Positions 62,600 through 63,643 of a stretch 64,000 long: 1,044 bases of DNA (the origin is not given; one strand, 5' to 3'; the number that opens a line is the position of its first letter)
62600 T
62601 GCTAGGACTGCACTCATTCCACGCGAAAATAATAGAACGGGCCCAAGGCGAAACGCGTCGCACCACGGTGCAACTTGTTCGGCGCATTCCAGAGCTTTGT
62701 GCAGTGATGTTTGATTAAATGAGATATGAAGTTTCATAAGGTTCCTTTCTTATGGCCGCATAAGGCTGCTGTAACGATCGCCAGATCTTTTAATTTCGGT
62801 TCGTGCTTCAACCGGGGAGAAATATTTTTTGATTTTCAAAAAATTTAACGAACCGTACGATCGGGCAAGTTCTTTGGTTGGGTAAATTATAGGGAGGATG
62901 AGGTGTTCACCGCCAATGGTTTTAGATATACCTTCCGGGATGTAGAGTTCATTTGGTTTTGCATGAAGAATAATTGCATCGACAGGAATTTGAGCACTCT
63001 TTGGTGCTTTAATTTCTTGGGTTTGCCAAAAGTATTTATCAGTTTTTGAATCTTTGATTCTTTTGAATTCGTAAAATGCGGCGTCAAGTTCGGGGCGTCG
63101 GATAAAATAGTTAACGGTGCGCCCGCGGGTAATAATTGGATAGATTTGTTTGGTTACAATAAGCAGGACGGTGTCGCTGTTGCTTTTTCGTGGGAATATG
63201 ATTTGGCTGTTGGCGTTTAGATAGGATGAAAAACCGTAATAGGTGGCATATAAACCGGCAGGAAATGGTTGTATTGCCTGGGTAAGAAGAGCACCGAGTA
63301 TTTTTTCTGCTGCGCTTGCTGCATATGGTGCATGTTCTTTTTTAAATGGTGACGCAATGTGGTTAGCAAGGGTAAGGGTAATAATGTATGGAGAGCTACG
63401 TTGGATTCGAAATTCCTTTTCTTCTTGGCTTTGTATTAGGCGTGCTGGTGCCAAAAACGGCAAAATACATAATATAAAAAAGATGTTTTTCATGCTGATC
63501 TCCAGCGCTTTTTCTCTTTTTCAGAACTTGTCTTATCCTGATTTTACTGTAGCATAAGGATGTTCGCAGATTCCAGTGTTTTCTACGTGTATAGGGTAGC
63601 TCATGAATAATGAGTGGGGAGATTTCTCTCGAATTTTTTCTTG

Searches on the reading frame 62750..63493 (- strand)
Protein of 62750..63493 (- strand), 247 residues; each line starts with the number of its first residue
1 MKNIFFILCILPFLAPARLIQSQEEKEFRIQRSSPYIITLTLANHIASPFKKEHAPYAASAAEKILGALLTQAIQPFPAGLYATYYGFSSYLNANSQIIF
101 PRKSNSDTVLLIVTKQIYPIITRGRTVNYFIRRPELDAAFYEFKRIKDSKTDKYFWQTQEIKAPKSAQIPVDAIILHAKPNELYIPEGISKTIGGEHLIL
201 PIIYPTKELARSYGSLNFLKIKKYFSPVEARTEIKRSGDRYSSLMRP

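Call 64: find_encoding_contigs(protein=window:62750-63493:-, flank=10000, max_places=2)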
Protein window:62750-63493:- (247 aa): 2 contigs read that carry it; 2 places shown.
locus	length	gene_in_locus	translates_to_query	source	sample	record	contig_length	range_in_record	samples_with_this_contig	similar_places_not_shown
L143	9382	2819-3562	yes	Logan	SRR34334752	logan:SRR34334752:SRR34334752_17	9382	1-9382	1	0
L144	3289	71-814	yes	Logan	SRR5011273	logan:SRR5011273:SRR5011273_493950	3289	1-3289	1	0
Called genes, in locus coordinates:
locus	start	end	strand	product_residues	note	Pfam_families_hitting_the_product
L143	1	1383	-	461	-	?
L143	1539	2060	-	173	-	-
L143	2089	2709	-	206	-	PF02527:GidB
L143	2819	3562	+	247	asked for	-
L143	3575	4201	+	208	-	PF00215:OMPdecase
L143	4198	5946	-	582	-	PF04675:DNA_ligase_A_N, PF01068:DNA_ligase_A_M, PF04679:DNA_ligase_A_C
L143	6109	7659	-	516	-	PF21760:SecD_1st, PF22599:SecDF_P1_head, PF02355:SecD_SecF_C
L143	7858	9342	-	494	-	-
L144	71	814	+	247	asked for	-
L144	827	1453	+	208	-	PF00215:OMPdecase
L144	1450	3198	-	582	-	PF04675:DNA_ligase_A_N, PF01068:DNA_ligase_A_M, PF04679:DNA_ligase_A_C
